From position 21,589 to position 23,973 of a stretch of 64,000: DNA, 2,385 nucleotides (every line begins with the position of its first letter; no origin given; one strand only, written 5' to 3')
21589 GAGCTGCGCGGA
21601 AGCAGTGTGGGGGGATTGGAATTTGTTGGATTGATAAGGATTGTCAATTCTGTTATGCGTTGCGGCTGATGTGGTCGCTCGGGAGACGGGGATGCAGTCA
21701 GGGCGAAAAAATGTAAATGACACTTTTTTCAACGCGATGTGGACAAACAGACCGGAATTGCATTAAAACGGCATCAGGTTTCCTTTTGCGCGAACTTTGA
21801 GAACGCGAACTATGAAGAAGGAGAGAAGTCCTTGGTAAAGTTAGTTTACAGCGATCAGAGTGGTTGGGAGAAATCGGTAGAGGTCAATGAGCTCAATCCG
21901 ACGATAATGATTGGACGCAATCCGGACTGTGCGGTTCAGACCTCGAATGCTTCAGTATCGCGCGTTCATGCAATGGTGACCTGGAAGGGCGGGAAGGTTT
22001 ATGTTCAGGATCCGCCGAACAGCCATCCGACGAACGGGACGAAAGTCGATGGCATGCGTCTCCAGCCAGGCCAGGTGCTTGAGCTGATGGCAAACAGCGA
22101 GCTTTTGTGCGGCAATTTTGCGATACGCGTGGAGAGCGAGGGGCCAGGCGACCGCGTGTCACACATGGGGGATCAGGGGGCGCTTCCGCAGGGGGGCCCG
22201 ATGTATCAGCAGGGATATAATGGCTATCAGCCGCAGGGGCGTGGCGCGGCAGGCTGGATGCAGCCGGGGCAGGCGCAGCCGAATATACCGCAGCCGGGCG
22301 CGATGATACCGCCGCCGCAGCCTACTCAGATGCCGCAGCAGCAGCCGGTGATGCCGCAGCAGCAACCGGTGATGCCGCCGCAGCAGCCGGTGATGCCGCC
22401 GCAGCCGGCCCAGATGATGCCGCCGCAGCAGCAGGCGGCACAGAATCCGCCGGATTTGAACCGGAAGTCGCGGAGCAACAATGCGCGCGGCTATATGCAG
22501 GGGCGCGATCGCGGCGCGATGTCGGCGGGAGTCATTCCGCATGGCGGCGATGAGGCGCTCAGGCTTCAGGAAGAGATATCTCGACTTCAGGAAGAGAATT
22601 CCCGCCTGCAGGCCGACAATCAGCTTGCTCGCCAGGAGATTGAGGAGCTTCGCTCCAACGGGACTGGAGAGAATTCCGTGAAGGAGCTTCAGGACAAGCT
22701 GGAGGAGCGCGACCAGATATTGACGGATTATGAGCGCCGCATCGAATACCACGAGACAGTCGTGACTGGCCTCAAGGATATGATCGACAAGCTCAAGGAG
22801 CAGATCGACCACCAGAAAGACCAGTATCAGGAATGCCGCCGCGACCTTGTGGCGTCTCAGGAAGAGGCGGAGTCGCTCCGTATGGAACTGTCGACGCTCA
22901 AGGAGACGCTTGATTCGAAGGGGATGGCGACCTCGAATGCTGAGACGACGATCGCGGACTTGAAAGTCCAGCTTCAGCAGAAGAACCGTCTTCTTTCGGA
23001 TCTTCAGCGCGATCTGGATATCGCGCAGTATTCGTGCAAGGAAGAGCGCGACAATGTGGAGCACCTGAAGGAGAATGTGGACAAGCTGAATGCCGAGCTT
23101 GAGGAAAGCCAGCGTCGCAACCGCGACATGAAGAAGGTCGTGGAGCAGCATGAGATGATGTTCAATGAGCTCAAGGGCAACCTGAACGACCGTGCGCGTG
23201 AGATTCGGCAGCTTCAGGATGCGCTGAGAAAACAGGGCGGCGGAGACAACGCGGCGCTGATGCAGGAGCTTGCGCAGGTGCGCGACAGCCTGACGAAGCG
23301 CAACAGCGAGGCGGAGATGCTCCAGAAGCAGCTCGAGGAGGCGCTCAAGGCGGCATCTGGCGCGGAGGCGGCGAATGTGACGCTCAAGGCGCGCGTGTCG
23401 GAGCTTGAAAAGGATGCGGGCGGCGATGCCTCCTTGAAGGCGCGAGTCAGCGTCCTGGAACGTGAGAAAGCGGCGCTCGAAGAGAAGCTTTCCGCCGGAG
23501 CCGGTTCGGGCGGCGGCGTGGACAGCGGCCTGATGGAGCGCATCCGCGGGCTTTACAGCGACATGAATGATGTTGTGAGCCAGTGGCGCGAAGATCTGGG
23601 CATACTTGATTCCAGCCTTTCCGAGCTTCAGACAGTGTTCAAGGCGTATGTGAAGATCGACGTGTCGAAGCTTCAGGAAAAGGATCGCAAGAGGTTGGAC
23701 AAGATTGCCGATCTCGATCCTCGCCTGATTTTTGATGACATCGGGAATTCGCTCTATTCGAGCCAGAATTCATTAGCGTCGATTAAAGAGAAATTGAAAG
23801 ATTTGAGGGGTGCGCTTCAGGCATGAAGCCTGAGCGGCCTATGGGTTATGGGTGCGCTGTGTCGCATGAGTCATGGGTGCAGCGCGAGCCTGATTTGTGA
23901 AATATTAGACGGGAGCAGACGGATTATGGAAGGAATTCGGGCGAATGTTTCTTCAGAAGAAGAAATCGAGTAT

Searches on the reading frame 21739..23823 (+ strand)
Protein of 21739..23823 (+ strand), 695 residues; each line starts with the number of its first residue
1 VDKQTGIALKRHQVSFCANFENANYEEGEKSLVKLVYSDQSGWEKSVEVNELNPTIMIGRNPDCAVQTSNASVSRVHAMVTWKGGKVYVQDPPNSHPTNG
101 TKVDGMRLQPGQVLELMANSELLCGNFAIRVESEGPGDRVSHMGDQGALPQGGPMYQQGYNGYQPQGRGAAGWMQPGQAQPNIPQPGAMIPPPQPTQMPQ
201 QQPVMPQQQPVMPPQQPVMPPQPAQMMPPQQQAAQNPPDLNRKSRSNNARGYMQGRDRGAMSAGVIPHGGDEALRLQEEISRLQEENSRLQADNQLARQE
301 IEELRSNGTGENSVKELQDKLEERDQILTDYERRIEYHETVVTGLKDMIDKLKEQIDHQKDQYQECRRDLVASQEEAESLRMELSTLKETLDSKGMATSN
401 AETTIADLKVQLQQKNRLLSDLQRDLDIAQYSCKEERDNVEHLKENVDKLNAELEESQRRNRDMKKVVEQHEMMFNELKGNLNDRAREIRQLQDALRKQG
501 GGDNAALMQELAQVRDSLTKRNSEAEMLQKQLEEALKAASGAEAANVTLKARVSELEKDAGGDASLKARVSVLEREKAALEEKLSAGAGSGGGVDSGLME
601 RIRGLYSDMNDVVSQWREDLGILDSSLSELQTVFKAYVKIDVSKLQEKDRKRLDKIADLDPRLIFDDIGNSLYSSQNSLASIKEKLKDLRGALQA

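Call 33: search_protein_families(library=pfam, proteins=[window:21739-23823:+], max_evalue=0.001)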
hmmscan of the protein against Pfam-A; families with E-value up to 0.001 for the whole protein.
window:21739-23823:+ (695 aa): 3 families
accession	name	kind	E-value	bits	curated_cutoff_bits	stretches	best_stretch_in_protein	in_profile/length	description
PF00498.31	FHA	-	3.4e-12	47.1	20.7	1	57-122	2-64/67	FHA domain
PF08614.16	ATG16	-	3.6e-05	24.5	33.7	1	374-496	35-160/200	Autophagy protein 16 (ATG16)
PF16697.10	Yop-YscD_cpl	-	4.3e-05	24.1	33.2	1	41-127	4-86/94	Inner membrane component of T3SS, cytoplasmic domain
